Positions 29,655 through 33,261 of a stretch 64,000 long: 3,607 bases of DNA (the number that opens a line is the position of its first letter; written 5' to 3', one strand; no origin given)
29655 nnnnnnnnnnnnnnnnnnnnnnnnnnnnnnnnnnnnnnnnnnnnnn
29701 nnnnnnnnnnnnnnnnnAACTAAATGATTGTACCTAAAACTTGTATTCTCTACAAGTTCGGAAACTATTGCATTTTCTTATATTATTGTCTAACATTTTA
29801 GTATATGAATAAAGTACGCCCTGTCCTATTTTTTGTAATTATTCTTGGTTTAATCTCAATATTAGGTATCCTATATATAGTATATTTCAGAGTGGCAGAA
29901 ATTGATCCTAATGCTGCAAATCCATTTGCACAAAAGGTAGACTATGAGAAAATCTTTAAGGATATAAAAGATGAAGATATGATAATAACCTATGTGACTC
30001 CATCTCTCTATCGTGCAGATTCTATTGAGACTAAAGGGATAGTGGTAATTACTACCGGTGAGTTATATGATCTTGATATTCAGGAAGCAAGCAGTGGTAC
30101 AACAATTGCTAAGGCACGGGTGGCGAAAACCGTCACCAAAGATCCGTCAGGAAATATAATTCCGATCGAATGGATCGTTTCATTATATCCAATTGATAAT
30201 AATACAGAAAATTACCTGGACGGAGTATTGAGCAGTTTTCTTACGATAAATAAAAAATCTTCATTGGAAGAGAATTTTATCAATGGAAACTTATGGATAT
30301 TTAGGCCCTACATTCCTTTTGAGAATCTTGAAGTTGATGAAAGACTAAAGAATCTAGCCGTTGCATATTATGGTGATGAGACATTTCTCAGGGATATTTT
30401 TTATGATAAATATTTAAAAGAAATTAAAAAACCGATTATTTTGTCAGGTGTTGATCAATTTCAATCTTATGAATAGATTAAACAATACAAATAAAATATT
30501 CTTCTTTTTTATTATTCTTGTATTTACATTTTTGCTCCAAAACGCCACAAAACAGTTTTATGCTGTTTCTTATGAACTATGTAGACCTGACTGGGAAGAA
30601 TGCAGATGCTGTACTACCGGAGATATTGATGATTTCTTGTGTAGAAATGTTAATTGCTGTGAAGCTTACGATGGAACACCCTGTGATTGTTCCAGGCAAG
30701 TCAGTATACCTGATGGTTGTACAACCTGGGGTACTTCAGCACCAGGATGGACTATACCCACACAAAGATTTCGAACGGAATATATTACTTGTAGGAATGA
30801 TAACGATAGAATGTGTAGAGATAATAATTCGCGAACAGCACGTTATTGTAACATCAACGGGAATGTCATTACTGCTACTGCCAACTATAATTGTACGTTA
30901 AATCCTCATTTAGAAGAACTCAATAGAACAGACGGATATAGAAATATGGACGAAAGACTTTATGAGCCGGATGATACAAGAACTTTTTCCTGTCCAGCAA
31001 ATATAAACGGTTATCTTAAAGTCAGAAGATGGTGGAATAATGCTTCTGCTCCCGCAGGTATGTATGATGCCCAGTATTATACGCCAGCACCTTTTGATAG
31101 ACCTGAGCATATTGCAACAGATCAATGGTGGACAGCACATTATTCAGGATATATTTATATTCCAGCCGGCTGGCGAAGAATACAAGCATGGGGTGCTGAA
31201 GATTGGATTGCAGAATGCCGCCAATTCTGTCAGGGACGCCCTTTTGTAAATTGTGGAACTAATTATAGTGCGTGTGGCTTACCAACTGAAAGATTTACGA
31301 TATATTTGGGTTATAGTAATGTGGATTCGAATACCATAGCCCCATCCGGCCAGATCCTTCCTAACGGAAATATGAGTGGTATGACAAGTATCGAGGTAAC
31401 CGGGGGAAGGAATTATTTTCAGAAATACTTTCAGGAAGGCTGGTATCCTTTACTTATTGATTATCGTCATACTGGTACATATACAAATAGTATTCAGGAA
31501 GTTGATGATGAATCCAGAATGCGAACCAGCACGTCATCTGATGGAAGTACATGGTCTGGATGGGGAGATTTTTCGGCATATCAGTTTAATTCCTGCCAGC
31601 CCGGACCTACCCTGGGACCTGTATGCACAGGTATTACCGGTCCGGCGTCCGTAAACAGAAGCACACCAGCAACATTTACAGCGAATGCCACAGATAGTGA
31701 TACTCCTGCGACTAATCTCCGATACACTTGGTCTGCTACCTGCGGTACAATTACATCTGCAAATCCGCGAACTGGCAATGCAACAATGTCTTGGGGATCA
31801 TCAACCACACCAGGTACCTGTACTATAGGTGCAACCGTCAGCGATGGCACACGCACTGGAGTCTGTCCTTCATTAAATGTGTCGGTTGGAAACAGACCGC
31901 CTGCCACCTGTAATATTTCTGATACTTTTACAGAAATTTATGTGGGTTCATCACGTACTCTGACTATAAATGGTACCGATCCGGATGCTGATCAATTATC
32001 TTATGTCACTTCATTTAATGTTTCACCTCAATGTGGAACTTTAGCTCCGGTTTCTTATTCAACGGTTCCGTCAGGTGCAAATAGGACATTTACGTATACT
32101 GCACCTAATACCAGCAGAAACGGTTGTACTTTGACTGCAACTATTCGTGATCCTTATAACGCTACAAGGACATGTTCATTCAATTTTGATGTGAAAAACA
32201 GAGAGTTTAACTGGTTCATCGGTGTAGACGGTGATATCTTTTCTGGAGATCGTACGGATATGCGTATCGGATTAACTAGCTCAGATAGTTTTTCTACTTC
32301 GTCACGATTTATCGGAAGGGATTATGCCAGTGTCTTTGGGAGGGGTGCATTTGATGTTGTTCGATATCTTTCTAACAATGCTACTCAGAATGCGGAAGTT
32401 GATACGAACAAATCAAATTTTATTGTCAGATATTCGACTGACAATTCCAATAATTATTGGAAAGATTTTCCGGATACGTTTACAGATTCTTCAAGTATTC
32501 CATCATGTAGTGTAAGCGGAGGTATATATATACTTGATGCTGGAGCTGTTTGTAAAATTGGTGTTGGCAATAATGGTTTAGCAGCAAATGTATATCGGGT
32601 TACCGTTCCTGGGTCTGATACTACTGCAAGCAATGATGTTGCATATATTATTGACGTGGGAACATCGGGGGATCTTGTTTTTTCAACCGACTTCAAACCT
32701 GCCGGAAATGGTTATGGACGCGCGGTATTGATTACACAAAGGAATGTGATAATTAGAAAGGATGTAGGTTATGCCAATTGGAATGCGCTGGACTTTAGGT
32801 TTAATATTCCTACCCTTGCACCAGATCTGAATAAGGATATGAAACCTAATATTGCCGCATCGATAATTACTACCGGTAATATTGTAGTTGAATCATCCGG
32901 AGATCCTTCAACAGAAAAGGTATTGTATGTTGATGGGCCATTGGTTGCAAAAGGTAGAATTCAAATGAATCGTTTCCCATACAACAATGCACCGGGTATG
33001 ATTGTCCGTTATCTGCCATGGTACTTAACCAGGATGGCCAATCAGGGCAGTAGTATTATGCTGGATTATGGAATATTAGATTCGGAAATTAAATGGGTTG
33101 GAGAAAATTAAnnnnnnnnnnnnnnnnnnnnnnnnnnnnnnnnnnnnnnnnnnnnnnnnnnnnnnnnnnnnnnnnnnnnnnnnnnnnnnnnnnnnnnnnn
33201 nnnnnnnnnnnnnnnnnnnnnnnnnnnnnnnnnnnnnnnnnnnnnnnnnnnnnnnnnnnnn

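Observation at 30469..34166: A large Cys-rich PA14/Ig-repeat protein plus a PilX-like gene directly upstream of the pilus operon: a candidate tip adhesin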

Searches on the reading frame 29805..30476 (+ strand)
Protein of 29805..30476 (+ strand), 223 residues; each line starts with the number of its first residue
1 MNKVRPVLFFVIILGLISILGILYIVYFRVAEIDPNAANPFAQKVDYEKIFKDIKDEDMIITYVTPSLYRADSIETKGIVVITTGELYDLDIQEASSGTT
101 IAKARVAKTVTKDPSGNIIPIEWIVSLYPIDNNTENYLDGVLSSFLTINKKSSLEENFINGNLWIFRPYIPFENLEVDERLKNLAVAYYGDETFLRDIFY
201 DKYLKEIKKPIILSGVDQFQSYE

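Call 4: search_protein_families(library=pfam, proteins=[window:29805-30476:+], max_evalue=0.1)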
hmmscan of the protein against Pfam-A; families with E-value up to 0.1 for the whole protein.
window:29805-30476:+ (223 aa): 1 family
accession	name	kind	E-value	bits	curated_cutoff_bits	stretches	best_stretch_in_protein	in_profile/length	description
PF21650.2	DnaG_cat_HB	-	0.065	13.8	27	0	186-211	8-33/63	DNA primase DnaG, catalytic core, helical bundle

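Call 78: search_protein_families(library=ncbifam, proteins=[window:29805-30473:+], max_evalue=0.1)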
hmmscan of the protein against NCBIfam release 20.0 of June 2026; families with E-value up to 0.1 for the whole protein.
window:29805-30473:+ (223 aa): 1 family
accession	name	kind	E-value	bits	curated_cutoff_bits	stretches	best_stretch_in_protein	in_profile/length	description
NF033218.1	anchor_AmaP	equivalog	0.069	12.9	55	0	1-41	1-41/166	alkaline shock response membrane anchor protein AmaP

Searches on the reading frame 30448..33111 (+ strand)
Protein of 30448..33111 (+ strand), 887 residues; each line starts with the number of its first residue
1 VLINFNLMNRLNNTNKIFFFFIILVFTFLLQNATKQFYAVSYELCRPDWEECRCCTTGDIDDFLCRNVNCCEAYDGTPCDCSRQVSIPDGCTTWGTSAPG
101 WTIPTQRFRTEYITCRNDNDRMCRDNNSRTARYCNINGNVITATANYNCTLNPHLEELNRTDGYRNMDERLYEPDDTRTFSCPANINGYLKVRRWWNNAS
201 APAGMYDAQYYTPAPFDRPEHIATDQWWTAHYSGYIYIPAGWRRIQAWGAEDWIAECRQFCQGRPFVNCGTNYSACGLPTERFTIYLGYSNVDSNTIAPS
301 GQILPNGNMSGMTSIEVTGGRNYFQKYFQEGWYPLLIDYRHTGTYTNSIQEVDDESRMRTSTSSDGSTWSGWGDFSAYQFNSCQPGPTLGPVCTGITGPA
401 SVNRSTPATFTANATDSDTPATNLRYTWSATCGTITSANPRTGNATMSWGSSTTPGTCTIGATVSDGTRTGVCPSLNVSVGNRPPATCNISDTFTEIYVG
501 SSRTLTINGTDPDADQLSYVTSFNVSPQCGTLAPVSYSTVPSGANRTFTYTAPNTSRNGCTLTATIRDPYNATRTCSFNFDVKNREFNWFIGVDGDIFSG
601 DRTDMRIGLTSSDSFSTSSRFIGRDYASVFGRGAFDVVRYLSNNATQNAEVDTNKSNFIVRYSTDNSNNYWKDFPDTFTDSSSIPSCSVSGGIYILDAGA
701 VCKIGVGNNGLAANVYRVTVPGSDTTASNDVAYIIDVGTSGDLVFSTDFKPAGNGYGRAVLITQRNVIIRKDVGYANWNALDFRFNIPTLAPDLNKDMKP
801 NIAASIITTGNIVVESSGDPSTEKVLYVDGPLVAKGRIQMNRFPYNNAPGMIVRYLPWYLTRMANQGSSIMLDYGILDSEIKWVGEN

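Call 4: search_protein_families(library=pfam, proteins=[window:30448-33111:+], max_evalue=0.1)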
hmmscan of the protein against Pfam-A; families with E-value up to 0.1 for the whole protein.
window:30448-33111:+ (887 aa): 3 families
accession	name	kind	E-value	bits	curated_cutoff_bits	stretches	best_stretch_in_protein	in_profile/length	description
PF17963.7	Big_9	-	0.0046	18.2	23.6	1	492-578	9-86/89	Bacterial Ig domain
PF17803.7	Cadherin_4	-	0.027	15.4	25.1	1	476-533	5-62/71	Bacterial cadherin-like domain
PF15780.11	ASH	-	0.039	14.6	27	0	485-564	7-86/98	Abnormal spindle-like microcephaly-assoc'd, ASPM-SPD-2-Hydin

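Call 6: find_homologous_proteins(query=window:30469-33108:+)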
Query window:30469-33108:+ (880 aa): 2 proteins with E <= 0.001 among 6796 candidates.
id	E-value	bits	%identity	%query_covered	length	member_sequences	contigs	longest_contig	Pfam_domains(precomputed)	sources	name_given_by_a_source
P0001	0.0e+0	2078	100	100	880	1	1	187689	-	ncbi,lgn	-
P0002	2.0e-4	38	31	21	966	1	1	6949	PF21027.4,PF22352.3,PF17963.8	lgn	-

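Call 9: find_encoding_contigs(protein=P0001, flank=2000, max_places=3)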
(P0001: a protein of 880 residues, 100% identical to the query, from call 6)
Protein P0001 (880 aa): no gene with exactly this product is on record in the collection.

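Call 10: search_solved_structures(query=window:30469-33108:+, max_evalue=1)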
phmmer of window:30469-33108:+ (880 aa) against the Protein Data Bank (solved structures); distinct sequences matched with E-value up to 1: 2.
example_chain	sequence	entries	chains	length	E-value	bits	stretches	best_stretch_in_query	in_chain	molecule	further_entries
6ygq_A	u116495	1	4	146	0.26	12.5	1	514-594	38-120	PA-I Galactophilic Lectin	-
7quz_AAA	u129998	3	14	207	0.42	11.8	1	387-486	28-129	Beta-1,3-glucanase bglH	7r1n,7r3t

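Call 19: find_encoding_contigs(protein=P0002, flank=7000, max_places=3)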
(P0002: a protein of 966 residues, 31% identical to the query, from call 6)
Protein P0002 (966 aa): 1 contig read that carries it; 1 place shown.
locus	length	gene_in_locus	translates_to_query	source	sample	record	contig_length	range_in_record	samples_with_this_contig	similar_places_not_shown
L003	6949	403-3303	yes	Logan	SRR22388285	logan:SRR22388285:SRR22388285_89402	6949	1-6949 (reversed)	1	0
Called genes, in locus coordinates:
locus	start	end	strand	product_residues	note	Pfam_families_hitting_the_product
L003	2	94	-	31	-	?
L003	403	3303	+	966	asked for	PF21027:Sde0182_C (faint), PF22352:K319L-like_PKD (faint), PF17963:Big_9 (weak)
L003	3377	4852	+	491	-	-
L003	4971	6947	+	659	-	?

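Call 20: predict_structure(protein=window:30469-33108:+)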
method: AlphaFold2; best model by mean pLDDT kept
length: 880 residues; sequences in the alignment: 1
mean_pLDDT: 32.6   pTM: 0.26
mean pLDDT of the five models: 32.6, 28.9, 26.3, 23.6, 23.1
residues with pLDDT >= 90: 0; 70-90: 3; 50-70: 21; < 50: 856
segments of 3 or more residues with pLDDT < 50: 26-439, 443-880
pLDDT, mean of each block of 10 residues (from residue 1): 54 68 55 35 32 34 29 27 32 24 26 30 26 23 26 25 24 24 30 25 23 29 30 34 37 40 35 31 33 28 31 31 28 25 24 23 24 31 32 30 33 31 38 41 45 38 37 44 43 42 36 35 34 34 36 37 35 38 35 36 35 33 27 28 28 27 24 26 25 28 34 35 36 31 29 33 30 28 31 26 33 37 32 36 35 34 34 33
secondary structure, 60 per line:
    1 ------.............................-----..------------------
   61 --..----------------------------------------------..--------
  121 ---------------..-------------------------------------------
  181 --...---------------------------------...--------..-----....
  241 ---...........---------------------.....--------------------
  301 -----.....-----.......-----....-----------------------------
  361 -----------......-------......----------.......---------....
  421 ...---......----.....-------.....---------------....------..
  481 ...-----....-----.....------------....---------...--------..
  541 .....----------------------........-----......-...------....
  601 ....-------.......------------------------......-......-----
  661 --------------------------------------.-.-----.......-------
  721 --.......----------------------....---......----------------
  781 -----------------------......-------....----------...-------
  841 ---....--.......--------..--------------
elements in order (helices of 4 or more, strands of 3 or more residues): H7-35 E183-185 E219-221 E237-240 H244-254 E276-280 E306-310 H316-322 E328-331 E372-377 E385-390 E401-407 E417-423 E427-432 E437-441 E449-453 E469-472 E479-483 E489-492 E498-502 E515-518 E528-530 E539-545 E568-575 E581-586 E597-604 E612-618 E643-648 E650-655 E707-713 E723-729 E752-755 E759-764 E804-809 E817-820 E831-833 E844-847 H850-856

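Call 28: search_protein_representatives(protein=window:30469-33108:+)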
Query: 880 residues. Proteins with E-value up to 0.001 (for the whole library): 144; up to 1e-10: 31; up to 1e-30: 2. The best 144 are listed.
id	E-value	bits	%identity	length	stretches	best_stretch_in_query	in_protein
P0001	0.0e+00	2078.2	100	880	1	1-880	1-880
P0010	1.0e-30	123.1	33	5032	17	383-511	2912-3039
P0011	2.3e-29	118.6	35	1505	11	391-484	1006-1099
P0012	1.2e-28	116.3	34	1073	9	384-473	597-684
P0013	2.7e-28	115.1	30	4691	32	385-520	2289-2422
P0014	1.7e-23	99.2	30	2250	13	380-536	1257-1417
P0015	7.0e-22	93.8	34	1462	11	437-552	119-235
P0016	2.7e-20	88.6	38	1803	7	375-461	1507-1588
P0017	6.7e-20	87.3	34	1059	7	384-461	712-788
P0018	1.3e-19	86.3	33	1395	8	417-512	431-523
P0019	9.6e-19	83.5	37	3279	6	390-514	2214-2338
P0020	1.1e-18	83.3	31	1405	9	389-465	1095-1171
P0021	1.4e-18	82.9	36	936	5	383-625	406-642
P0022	5.8e-17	77.6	37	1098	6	382-481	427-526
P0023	3.7e-15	71.6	28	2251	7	384-568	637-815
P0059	7.5e-08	47.4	31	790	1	552-857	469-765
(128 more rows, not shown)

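Call 72: list_cluster_members(proteins=[P0001, P0003, P0059])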
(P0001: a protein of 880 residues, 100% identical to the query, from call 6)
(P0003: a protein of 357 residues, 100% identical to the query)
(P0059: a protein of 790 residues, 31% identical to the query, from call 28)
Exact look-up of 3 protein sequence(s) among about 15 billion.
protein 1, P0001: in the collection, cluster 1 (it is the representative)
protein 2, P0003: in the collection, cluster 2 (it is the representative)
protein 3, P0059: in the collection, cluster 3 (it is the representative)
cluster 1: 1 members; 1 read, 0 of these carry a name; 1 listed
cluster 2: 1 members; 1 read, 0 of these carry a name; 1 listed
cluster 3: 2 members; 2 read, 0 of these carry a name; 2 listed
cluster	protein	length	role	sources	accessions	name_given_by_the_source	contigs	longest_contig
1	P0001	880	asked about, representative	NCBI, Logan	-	-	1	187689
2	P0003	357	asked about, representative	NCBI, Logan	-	-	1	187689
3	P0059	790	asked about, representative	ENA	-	-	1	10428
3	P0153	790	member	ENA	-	-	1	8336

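Call 74: find_encoding_contigs(protein=P0059, flank=6000, max_places=2)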
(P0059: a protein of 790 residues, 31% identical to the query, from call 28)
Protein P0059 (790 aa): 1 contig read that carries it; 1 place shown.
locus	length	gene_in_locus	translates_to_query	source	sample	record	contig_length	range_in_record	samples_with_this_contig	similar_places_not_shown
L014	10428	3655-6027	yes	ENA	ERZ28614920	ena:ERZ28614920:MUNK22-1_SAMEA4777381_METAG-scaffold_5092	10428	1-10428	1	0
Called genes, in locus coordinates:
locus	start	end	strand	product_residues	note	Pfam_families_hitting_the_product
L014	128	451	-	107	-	-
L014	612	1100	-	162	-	PF20329:DUF6624 (weak)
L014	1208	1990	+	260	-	-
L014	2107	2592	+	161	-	-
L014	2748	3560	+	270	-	-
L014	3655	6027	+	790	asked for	-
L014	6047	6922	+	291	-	-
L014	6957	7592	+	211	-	PF07963:N_methyl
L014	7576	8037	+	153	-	PF07963:N_methyl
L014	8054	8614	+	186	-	PF07963:N_methyl (weak)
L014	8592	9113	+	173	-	-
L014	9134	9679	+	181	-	PF07963:N_methyl (weak)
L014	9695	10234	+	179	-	-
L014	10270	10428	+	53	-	?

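Call 77: search_protein_families(library=pfam, proteins=[P0059], max_evalue=0.05)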
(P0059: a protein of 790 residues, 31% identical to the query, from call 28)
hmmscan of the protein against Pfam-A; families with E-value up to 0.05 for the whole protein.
P0059 (790 aa): 1 family
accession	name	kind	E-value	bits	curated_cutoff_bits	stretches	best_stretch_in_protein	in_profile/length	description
PF20746.2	EndoS_Ig-like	-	0.027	14.9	27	0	80-143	33-97/124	Endo-beta-N-acetylglucosaminidase F2, Ig-like domain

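Call 78: search_protein_families(library=ncbifam, proteins=[window:30469-33108:+], max_evalue=0.1)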
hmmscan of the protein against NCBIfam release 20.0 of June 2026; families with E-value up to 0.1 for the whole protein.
window:30469-33108:+ (880 aa): 2 families
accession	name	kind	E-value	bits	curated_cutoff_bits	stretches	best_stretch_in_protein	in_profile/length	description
NF038112.1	myxo_dep_M36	subfamily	2.5e-07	28.2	1500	1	389-550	1293-1443/1604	myxosortase-dependent M36 family metallopeptidase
NF041523.1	post_COAP_1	domain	0.093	13.2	40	0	384-423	57-96/115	post-COAP-1 domain-containing protein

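Call 107: search_protein_families(library=pfam, proteins=[L014:6047-6919:+], max_evalue=10)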
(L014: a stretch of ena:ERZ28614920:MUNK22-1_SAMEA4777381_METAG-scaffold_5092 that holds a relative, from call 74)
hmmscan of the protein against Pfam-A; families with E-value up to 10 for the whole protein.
L014:6047-6919:+ (291 aa): 1 family
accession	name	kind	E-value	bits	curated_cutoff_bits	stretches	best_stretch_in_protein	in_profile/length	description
PF01004.24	Flavi_M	-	0.26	11.5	25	1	20-39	41-60/74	Flavivirus envelope glycoprotein M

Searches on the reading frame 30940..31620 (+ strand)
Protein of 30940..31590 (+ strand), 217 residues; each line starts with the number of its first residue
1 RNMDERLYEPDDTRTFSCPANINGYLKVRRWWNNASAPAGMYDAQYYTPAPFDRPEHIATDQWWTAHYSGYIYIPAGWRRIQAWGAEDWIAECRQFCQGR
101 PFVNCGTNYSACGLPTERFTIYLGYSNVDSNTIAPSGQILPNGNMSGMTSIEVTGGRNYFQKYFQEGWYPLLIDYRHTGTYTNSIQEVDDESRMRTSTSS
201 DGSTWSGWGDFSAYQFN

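Call 30: search_protein_families(library=pfam, proteins=[window:30940-31590:+, window:31000-31620:+], max_evalue=10)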
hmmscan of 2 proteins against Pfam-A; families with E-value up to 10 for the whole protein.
window:30940-31590:+ (217 aa): 0 families

window:31000-31620:+ (207 aa): 0 families

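Call 31: search_solved_structures(query=window:30940-31590:+, max_evalue=10)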
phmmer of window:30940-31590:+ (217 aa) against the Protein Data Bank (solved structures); distinct sequences matched with E-value up to 10: 0.

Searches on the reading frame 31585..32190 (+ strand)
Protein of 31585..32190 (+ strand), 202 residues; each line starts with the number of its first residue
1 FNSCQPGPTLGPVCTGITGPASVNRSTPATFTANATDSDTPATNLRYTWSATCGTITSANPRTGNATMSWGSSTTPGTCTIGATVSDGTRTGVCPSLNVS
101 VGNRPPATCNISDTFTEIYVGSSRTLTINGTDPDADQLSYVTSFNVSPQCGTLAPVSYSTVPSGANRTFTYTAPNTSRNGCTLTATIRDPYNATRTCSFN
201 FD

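Call 30: search_protein_families(library=pfam, proteins=[window:31585-32190:+], max_evalue=10)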
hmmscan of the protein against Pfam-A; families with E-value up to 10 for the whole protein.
window:31585-32190:+ (202 aa): 8 families
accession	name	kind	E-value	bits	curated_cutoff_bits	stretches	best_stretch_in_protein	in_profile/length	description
PF17963.7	Big_9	-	4.8e-06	27.8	23.6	2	113-199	9-86/89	Bacterial Ig domain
PF17803.7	Cadherin_4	-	0.00052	20.9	25.1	2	97-154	5-62/71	Bacterial cadherin-like domain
PF22352.2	K319L-like_PKD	-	0.019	15.4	27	1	30-89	13-72/84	K319L-like, PKD domain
PF15780.11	ASH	-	0.023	15.3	27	1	106-186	7-87/98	Abnormal spindle-like microcephaly-assoc'd, ASPM-SPD-2-Hydin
PF02369.22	Big_1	-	0.049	14.2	34.9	1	25-90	15-85/93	Bacterial Ig-like domain (group 1)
PF18957.6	RibLong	-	0.14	13.4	27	1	21-99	11-92/93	Long Rib domain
PF18911.6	PKD_4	-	0.36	11.4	27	1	12-88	4-71/85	PKD domain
PF09134.16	Invasin_D3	-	4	8.4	33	1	24-87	17-84/98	Invasin, domain 3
